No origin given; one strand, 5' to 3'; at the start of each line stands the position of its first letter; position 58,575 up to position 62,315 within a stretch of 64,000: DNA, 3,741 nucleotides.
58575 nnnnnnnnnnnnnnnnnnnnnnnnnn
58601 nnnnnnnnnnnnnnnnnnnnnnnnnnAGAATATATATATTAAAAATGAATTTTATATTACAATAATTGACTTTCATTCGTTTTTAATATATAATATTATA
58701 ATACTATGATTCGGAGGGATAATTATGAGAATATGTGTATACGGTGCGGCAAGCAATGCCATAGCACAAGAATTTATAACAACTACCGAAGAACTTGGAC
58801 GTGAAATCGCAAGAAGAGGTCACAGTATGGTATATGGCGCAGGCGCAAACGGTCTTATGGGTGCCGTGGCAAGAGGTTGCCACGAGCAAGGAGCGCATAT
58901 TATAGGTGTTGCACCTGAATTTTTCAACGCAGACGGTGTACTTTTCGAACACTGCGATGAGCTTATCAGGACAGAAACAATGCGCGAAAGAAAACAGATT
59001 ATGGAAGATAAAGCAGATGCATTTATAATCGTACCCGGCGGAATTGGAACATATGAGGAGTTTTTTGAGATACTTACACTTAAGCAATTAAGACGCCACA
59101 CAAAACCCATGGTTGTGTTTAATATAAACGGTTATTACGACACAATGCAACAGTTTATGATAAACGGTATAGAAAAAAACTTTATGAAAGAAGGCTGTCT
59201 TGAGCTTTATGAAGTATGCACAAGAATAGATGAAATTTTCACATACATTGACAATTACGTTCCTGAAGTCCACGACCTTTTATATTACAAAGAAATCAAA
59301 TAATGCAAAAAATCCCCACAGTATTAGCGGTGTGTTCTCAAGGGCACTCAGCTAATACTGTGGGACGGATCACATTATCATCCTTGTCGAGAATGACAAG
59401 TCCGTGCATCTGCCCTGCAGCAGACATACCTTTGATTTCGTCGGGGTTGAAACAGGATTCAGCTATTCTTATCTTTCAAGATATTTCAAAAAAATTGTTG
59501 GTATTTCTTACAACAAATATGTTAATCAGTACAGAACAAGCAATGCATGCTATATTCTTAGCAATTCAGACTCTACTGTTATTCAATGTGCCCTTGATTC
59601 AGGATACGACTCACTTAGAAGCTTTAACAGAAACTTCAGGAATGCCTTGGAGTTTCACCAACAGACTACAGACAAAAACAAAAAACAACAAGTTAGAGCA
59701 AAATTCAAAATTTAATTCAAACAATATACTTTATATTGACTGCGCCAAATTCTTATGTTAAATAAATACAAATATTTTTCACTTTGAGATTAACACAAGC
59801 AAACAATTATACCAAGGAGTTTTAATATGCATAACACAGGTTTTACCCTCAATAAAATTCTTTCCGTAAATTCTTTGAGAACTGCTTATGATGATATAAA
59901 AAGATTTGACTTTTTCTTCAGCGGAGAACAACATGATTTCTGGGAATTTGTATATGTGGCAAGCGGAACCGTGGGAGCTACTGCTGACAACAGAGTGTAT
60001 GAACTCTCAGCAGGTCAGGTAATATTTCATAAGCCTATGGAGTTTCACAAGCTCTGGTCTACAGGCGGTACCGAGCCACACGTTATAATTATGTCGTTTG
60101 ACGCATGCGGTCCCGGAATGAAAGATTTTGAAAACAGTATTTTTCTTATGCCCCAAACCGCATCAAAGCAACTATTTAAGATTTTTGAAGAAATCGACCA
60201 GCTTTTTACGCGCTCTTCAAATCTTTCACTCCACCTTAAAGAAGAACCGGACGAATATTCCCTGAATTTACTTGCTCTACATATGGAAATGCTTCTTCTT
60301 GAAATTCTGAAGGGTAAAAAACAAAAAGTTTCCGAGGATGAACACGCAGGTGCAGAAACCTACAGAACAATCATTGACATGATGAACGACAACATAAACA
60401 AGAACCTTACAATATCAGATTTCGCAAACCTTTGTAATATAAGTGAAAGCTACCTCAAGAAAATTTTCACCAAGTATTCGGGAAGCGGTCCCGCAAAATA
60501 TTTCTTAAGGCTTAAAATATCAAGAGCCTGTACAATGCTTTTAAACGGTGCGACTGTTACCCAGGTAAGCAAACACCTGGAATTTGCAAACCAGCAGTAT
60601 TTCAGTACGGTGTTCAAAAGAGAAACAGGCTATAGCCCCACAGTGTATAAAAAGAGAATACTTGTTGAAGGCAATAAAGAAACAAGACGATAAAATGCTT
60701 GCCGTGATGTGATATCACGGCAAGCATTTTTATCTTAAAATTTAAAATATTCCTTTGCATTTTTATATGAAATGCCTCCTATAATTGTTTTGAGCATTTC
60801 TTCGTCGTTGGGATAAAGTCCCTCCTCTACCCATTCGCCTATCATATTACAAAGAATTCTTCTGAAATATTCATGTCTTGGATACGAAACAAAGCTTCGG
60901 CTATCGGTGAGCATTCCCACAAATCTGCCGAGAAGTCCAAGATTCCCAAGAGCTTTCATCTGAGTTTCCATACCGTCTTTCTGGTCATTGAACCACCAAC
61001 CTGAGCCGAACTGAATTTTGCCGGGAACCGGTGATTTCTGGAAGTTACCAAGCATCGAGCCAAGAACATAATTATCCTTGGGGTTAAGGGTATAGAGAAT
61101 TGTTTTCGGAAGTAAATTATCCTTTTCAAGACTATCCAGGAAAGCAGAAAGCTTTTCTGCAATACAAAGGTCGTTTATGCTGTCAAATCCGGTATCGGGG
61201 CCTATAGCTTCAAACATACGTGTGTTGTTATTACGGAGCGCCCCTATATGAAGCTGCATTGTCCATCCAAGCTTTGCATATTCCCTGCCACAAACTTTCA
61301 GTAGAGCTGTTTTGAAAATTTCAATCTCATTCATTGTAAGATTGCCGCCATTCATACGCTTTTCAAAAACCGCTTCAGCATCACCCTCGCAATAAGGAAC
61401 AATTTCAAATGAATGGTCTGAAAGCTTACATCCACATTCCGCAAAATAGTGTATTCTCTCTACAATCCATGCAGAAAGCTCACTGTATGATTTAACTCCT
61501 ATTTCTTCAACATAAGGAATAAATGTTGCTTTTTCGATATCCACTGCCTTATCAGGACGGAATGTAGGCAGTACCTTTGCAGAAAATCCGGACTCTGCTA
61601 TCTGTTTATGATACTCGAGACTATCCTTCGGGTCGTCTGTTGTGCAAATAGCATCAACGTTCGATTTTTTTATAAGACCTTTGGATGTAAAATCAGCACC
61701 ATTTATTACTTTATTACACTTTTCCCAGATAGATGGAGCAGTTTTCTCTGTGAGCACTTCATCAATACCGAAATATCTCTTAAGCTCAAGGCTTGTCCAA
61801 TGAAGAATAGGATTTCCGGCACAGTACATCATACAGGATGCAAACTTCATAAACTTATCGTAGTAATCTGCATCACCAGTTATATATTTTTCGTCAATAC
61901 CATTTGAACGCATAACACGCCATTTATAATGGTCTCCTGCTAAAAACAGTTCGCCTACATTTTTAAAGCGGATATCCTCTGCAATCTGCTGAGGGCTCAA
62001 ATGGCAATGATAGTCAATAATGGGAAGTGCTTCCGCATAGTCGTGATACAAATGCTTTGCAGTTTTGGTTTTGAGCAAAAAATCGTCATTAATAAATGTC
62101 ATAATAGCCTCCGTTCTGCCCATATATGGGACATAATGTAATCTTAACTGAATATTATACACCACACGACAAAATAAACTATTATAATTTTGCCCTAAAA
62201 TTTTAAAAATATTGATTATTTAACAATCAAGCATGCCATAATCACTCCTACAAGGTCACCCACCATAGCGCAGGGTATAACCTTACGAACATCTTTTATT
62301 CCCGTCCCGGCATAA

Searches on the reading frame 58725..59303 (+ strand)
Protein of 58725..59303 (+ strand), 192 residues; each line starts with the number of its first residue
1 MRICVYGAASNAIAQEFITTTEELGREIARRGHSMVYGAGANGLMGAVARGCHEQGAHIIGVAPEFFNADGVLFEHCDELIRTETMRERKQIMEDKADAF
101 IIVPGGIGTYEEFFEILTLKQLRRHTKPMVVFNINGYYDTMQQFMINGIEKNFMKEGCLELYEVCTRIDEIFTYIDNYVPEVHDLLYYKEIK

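Call 38: search_protein_families(library=pfam, proteins=[window:58725-59303:+], max_evalue=1e-8)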
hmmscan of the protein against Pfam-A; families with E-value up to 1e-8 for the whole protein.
window:58725-59303:+ (192 aa): 2 families
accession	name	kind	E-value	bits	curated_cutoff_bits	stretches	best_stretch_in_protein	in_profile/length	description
PF03641.19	Lysine_decarbox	-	1.4e-38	132.5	27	1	45-174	1-130/131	Possible lysine decarboxylase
PF18306.6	LDcluster4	-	1.1e-18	67.7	26.3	1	2-118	3-115/151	SLOG cluster4 family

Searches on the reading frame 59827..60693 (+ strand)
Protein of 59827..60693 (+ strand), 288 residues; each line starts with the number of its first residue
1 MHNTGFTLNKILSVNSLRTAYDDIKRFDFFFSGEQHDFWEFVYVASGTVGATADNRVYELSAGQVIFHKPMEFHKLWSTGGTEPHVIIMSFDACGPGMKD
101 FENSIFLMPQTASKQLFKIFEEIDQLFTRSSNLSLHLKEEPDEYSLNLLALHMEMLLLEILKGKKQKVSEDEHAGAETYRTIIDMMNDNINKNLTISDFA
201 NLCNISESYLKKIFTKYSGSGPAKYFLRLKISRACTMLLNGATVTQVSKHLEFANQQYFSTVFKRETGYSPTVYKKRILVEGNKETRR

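Call 38: search_protein_families(library=pfam, proteins=[window:59827-60693:+], max_evalue=1e-8)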
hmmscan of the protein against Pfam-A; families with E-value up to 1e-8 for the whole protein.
window:59827-60693:+ (288 aa): 2 families
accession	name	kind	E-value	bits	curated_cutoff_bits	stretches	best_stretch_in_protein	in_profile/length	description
PF00165.29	HTH_AraC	-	3.4e-17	62.6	26.6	0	242-272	9-38/42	Bacterial regulatory helix-turn-helix proteins, AraC family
PF12833.13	HTH_18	-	1.4e-16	61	33.6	1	200-277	2-80/80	Helix-turn-helix domain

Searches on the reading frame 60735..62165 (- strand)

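Call 38: search_protein_families(library=pfam, proteins=[window:60735-62165:-], max_evalue=1e-8)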
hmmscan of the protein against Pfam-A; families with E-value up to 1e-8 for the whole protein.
window:60735-62165:- (476 aa): 1 family
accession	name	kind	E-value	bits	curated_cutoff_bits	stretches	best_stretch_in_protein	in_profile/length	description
PF02614.20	UxaC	-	7.9e-196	651.8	25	1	22-474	1-464/464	Glucuronate isomerase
